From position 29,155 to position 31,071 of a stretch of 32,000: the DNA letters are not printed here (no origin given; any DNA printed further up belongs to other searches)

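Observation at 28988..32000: RiPP-like cluster combining radical SAM/SPASM, two PqqD-type domains and an HprK-like kinase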

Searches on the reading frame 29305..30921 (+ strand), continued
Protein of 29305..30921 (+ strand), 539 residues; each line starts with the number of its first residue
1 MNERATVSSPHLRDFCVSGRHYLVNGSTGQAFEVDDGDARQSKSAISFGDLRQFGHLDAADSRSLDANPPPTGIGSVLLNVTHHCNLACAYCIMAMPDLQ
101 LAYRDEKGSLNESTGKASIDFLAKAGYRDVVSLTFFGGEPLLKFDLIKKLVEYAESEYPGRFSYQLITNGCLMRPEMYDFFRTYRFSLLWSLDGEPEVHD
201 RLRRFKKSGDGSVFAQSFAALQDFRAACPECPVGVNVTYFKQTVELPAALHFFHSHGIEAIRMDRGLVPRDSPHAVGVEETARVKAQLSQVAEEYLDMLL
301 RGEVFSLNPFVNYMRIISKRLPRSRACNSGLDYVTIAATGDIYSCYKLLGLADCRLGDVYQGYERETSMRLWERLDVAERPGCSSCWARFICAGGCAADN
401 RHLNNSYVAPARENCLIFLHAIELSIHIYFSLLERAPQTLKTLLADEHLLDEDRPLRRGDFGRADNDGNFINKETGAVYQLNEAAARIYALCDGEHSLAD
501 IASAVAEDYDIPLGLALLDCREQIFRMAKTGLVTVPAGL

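Call 29: search_protein_families(library=ncbifam, proteins=[L002:11643-12452:+, L002:12459-13019:+, L002:13235-14083:+, L002:14083-14922:+, L002:14935-15948:+, L002:15938-16777:+, L002:16793-17602:+, L002:17620-18669:+], max_evalue=0.01)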
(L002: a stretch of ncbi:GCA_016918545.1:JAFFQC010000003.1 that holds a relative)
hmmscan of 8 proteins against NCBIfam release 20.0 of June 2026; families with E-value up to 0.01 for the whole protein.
L002:11643-12452:+ (270 aa): 46 families (the best 25 are shown)
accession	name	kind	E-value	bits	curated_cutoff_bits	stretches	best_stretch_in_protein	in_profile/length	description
NF043040.1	corrin_prot_MT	hypoth_equivalog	7.4e-19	68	180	1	32-160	25-155/216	corrinoid protein-associated methyltransferase CpaM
NF041820.1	daptide_MTase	equivalog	8.8e-16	58.1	175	1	34-242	25-224/243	daptide-type RiPP biosynthesis methyltransferase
NF051855.1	GlySarMtaseBact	equivalog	6.1e-13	49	350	1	34-155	41-159/259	glycine/sarcosine N-methyltransferase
TIGR01934.1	MenG_MenH_UbiE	subfamily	6.1e-12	45.3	158.35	1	47-161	39-149/223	ubiquinone/menaquinone biosynthesis methyltransferase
TIGR02021.1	BchM-ChlM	equivalog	2.3e-10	40.3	158.9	1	47-121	54-125/218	magnesium protoporphyrin IX methyltransferase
TIGR01983.1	UbiG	equivalog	3.2e-09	36.4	102.95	1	47-155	49-152/228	bifunctional 2-polyprenyl-6-hydroxyphenol methylase/3-demethylubiquinol 3-O-methyltransferase UbiG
NF008686.0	PRK11705.1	equivalog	3.7e-09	36.1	400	1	47-157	167-268/383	cyclopropane fatty acyl phospholipid synthase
NF001244.0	PRK00216.1-5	equivalog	1e-08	34.8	216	1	49-161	50-161/236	bifunctional demethylmenaquinone methyltransferase/2-methoxy-6-polyprenyl-1,4-benzoquinol methylase UbiE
NF045667.1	MTase_DVU1556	equivalog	4.8e-08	32.7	155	1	45-158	20-123/213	DVU_1556 family methyltransferase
NF001241.0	PRK00216.1-2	equivalog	4.9e-08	32.9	327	1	44-143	48-140/231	demethylmenaquinone methyltransferase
NF041536.1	ArsM_DUF2284_UU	exception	1.6e-06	26.8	575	1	47-154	76-180/459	arsenite methyltransferase/DUF2284 domain selenoprotein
TIGR04345.1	ovoA_Cterm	equivalog_domain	1.7e-06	27.8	170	1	20-84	14-78/242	putative 4-mercaptohistidine N1-methyltransferase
NF041537.1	ArsM_AhpD_UU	exception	2.1e-06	26.8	510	1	48-154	77-180/345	arsenite methyltransferase/AhpD domain selenoprotein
TIGR02072.1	BioC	equivalog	2.8e-06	27.3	184.95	1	49-155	36-133/244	malonyl-ACP O-methyltransferase BioC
NF001242.0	PRK00216.1-3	equivalog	3.3e-06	26.7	351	1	37-143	60-168/258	bifunctional demethylmenaquinone methyltransferase/2-methoxy-6-polyprenyl-1,4-benzoquinol methylase UbiE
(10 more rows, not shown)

L002:12459-13019:+ (187 aa): 0 families

L002:13235-14083:+ (283 aa): 2 families
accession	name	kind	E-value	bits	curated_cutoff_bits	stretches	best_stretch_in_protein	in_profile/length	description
TIGR04352.1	HprK_rel_A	equivalog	0.00013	21.2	200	1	106-143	96-133/280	HprK-related kinase A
TIGR04355.1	HprK_rel_B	hypoth_equivalog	0.00098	18.3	200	1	104-149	142-187/351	HprK-related kinase B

L002:14083-14922:+ (280 aa): 19 families
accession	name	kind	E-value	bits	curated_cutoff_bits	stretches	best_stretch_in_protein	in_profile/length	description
NF000499.2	Erm23S_rRNA_broad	equivalog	2e-10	40.5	212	1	47-104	26-83/244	23S ribosomal RNA methyltransferase Erm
TIGR00755.1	ksgA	equivalog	1.5e-07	31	171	1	46-109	31-94/256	16S rRNA (adenine(1518)-N(6)/adenine(1519)-N(6))-dimethyltransferase RsmA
NF045667.1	MTase_DVU1556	equivalog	2.5e-07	30.3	155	1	43-155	21-129/213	DVU_1556 family methyltransferase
NF000337.1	erm_SHROVE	exception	4.4e-07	29.5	320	1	45-102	29-86/248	ErmE/ErmH/ErmO/ErmR family 23S rRNA (adenine(2058)-N(6))-methyltransferase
NF041650.1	nod_mtase_NodS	equivalog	9.8e-07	28.7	300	1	14-146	9-140/190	nodulation methyltransferase NodS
NF000047.1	ErmV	exception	2.4e-06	27.1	500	1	18-101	13-92/259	23S rRNA (adenine(2058)-N(6))-methyltransferase Erm(V)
TIGR02072.1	BioC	equivalog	2.5e-06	27.5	184.95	1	33-147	22-134/244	malonyl-ACP O-methyltransferase BioC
NF041658.1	ornithlipidmtase_OlsG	equivalog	6.8e-06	26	350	1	47-102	43-101/191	ornithine lipid N-methyltransferase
NF043040.1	corrin_prot_MT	hypoth_equivalog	2.1e-05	24.1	180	1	47-149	44-151/216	corrinoid protein-associated methyltransferase CpaM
NF000087.1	ErmO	exception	2.7e-05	23.7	450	1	18-101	13-92/259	23S rRNA (adenine(2058)-N(6))-methyltransferase Erm(O)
NF000468.1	Erm37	exception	7.3e-05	22.8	350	1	46-87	34-75/179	23S rRNA (adenine(2058)-N(6))-methyltransferase Erm(37)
TIGR00740.1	TIGR00740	equivalog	9.5e-05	22.2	193.3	1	45-159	54-173/239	carboxy-S-adenosyl-L-methionine synthase CmoA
NF005640.0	PRK07402.1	equivalog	0.00013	21.6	219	1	46-169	45-167/200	precorrin-6Y C5,15-methyltransferase subunit CbiT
NF045823.1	PthPhpthDimycoMt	equivalog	0.00023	20.4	300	1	77-178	101-197/256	phthiotriol/phenolphthiotriol dimycocerosates methyltransferase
NF041820.1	daptide_MTase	equivalog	0.00033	20.2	175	1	47-154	39-151/243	daptide-type RiPP biosynthesis methyltransferase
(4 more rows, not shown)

L002:14935-15948:+ (338 aa): 196 families (the best 25 are shown)
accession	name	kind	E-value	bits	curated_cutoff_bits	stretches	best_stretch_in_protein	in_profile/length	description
TIGR01188.1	drrA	subfamily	9.7e-54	182.7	312.45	1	35-336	3-300/302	daunorubicin resistance ABC transporter, ATP-binding protein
TIGR03864.1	PQQ_ABC_ATP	hypoth_equivalog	4.4e-46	157.2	302.25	1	34-248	10-222/236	ABC transporter, ATP-binding subunit, PQQ-dependent alcohol dehydrogenase system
TIGR04521.1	ECF_ATPase_2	equivalog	6.8e-37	127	330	1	37-272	17-259/279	energy-coupling factor transporter ATPase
TIGR03873.1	F420-0_ABC_ATP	hypoth_equivalog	2.5e-36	125.2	372.4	1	36-244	12-223/256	putative F420-0 ABC transporter ATP-binding protein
NF010157.0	PRK13636.1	equivalog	1.7e-34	119.3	463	1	38-260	19-244/285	cobalt transporter ATP-binding subunit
TIGR04520.1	ECF_ATPase_1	equivalog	3.9e-34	118.3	315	1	35-274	10-252/269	energy-coupling factor transporter ATPase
TIGR03522.1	GldA_ABC_ATP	equivalog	6e-34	117.9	402.6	1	34-266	11-239/301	gliding motility-associated ABC transporter ATP-binding subunit GldA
TIGR03740.1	galliderm_ABC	subfamily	6.9e-33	114.2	309.75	1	34-246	9-212/223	lantibiotic protection ABC transporter ATP-binding subunit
NF033858.1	ABC2_perm_RbbA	equivalog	2.7e-32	111.6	1050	1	35-248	276-487/909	ribosome-associated ATPase/putative transporter RbbA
NF010068.0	PRK13548.1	equivalog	5.8e-32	110.8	261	1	35-247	15-232/261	heme ABC transporter ATP-binding protein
NF010171.0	PRK13652.1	equivalog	1e-31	110.1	476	1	37-247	16-227/277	cobalt transporter ATP-binding subunit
NF010156.0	PRK13635.1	equivalog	1.7e-31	109.4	392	1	35-269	17-251/279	energy-coupling factor ABC transporter ATP-binding protein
NF010060.0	PRK13537.1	equivalog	1.7e-31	109.3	521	1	34-247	24-235/314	nodulation factor ABC transporter ATP-binding protein NodI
TIGR00968.1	3a0106s01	subfamily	3.9e-31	108.4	342.75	1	35-248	10-221/237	sulfate ABC transporter ATP-binding protein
TIGR02673.1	FtsE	equivalog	7.1e-31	107.5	264.85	1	37-235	14-214/214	cell division ATP-binding protein FtsE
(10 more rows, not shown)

L002:15938-16777:+ (280 aa): 0 families

L002:16793-17602:+ (270 aa): 0 families

L002:17620-18669:+ (350 aa): 0 families

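Call 30: search_protein_families(library=pfam, proteins=[L002:11643-12452:+, L002:12459-13019:+, L002:13235-14083:+, L002:14083-14922:+, L002:17620-18669:+], max_evalue=0.1)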
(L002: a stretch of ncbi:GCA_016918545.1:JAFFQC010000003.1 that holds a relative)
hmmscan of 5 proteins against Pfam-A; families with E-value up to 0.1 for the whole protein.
L002:11643-12452:+ (270 aa): 17 families
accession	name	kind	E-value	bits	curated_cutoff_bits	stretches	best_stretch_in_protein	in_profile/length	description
PF13649.12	Methyltransf_25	-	4.4e-18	66.2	27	1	51-150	1-97/97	Methyltransferase domain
PF08241.18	Methyltransf_11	-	2.2e-16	60.7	21.2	1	52-154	1-95/95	Methyltransferase domain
PF13847.12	Methyltransf_31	-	2.8e-15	56.7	27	1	48-156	4-111/145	Methyltransferase domain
PF08242.18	Methyltransf_12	-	2.2e-12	48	30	1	52-152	1-98/98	Methyltransferase domain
PF13489.12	Methyltransf_23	-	1.3e-08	35.2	27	1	40-157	15-119/164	Methyltransferase domain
PF01209.24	Ubie_methyltran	-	4.6e-08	33.1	20.1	1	48-151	48-148/233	ubiE/COQ5 methyltransferase family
PF02353.26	CMAS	-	1.5e-06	28.2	27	1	47-184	62-195/273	Mycolic acid cyclopropane synthetase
PF01189.24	Methyltr_RsmB-F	-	0.00018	21.7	27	1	50-119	11-84/199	16S rRNA methyltransferase RsmB/F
PF09445.16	Methyltransf_15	-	0.00023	21.2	22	1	50-117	3-69/165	RNA cap guanine-N2 methyltransferase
PF05175.20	MTS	-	0.0003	20.9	23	1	49-152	33-136/170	Methyltransferase small domain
PF08003.17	Methyltransf_9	-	0.0004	19.9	23.8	1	50-171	118-236/315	Protein of unknown function (DUF1698)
PF06080.18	DUF938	-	0.0038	17.5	27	1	50-154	28-137/202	Protein of unknown function (DUF938)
PF07021.18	MetW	-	0.0042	17.2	21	1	38-119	7-80/193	Methionine biosynthesis protein MetW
PF03848.20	TehB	-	0.021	14.7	20.4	1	48-119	31-100/193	Tellurite resistance protein TehB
PF03602.21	Cons_hypoth95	-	0.039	14.1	24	1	33-157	29-153/182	Conserved hypothetical protein 95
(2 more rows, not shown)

L002:12459-13019:+ (187 aa): 2 families
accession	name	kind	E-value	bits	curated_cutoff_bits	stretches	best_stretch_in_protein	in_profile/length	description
PF01590.32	GAF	-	7.7e-09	36.6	22.4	1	27-147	11-127/133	GAF domain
PF13185.12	GAF_2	-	2.3e-06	28.3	28.6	1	23-148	9-130/136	GAF domain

L002:13235-14083:+ (283 aa): 2 families
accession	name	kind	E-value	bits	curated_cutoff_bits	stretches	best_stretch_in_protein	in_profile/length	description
PF13191.12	AAA_16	-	0.013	16.4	32.6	1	100-139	3-45/167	AAA ATPase domain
PF13481.12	AAA_25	-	0.043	13.9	27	1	119-140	34-55/195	AAA domain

L002:14083-14922:+ (280 aa): 10 families
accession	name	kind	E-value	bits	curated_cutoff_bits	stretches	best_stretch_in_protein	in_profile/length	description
PF13649.12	Methyltransf_25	-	1.8e-14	54.6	27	1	48-141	1-97/97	Methyltransferase domain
PF08241.18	Methyltransf_11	-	1.9e-13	51.3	21.2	1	50-145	2-95/95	Methyltransferase domain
PF13847.12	Methyltransf_31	-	1.2e-06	28.7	27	1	48-156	7-114/145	Methyltransferase domain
PF13489.12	Methyltransf_23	-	5.9e-06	26.5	27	1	28-161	3-130/164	Methyltransferase domain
PF00891.24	Methyltransf_2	-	9.8e-06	25.5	22.3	1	41-158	59-177/210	O-methyltransferase domain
PF05401.17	NodS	-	1.5e-05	25.4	24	1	14-146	14-145/201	Nodulation protein S (NodS)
PF00398.26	RrnaAD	-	2.7e-05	23.8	24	1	48-103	34-89/263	Ribosomal RNA adenine dimethylase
PF08242.18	Methyltransf_12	-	0.00013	23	30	1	50-142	2-97/98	Methyltransferase domain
PF01728.25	FtsJ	-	0.01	16.2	24.1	1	47-104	24-80/181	FtsJ-like methyltransferase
PF05175.20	MTS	-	0.029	14.5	23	0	40-151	25-144/170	Methyltransferase small domain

L002:17620-18669:+ (350 aa): 2 families
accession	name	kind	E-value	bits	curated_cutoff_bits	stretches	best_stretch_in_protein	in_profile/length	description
PF01433.26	Peptidase_M1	-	2.7e-05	24.3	27.7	1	239-308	69-138/218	Peptidase family M1 domain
PF05299.18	Peptidase_M61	-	0.0015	19.3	22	1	238-300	3-76/118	M61 glycyl aminopeptidase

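Call 56: search_solved_structures(query=A1, max_evalue=0.001)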
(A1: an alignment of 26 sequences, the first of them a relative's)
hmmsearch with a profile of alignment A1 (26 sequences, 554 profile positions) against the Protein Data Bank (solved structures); distinct sequences matched with E-value up to 0.001: 10.
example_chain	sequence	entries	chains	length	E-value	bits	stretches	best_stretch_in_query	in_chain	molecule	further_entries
5wgg_A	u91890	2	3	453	1.7e-78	267.8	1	11-442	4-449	Radical SAM domain protein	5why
8vpo_A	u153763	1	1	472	6.2e-21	77.8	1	66-435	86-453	Radical SAM core domain-containing protein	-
9gm3_A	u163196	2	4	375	3.9e-20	75.1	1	88-240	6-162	ChlB radical SAM domain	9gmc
4k37_A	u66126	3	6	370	2.7e-14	55.8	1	99-410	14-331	Anaerobic sulfatase-maturating enzyme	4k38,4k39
4k36_A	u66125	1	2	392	3.2e-14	55.6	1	99-410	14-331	Anaerobic sulfatase-maturating enzyme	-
6efn_A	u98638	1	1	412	3e-09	39.2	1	11-241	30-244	Sporulation killing factor maturation protein SkfB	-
6jx3_B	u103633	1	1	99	0.00011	24.1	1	476-545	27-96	TfuB1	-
9dfu_A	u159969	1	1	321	0.00013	23.9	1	91-193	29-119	Radical SAM core domain-containing protein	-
9dfn_A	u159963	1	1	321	0.00021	23.2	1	92-193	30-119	Radical SAM core domain-containing protein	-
5sxy_A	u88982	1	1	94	0.00055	21.8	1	489-542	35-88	Bifunctional coenzyme PQQ synthesis protein C/D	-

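Call 69: predict_structure(alignment_id=A1)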
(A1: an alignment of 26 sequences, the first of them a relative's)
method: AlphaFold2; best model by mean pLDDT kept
length: 539 residues; sequences in the alignment: 26
mean_pLDDT: 88.0   pTM: 0.90
mean pLDDT of the five models: 88.0, 87.3, 85.4, 83.9, 83.8
residues with pLDDT >= 90: 321; 70-90: 174; 50-70: 32; < 50: 12
segments of 3 or more residues with pLDDT < 50: 1-6, 38-41
pLDDT, mean of each block of 10 residues (from residue 1): 50 90 91 68 66 86 69 90 88 74 64 97 90 95 97 97 97 96 97 94 82 95 96 96 95 97 91 91 97 98 96 94 82 90 88 87 82 84 89 86 82 93 98 95 94 88 73 74 90 96 95 91 90 78
secondary structure, 60 per line:
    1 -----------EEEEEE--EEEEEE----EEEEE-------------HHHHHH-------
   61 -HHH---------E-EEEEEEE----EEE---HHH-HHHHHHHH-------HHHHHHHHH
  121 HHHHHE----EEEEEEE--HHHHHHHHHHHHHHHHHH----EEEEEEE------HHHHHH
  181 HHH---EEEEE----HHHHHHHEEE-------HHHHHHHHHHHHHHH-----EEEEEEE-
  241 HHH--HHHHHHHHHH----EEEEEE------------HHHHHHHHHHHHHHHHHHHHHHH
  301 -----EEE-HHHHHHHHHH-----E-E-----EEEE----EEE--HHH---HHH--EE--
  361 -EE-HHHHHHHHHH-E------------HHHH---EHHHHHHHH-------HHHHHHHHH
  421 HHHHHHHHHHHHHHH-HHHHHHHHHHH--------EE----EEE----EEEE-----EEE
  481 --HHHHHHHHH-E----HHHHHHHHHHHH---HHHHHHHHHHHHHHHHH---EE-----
elements in order: E12-17 E20-25 E30-34 H48-53 E76-82 E87-89 H97-104 H112-125 E131-137 H140-157 E162-168 H175-183 E187-191 H196-202 E203-205 H213-227 E233-239 H246-255 E260-265 H278-300 E306-308 H310-319 E333-336 E341-343 H365-374 H389-392 H397-404 H412-435 H437-447 E462-464 E469-472 E478-480 H483-491 H498-509 H513-529
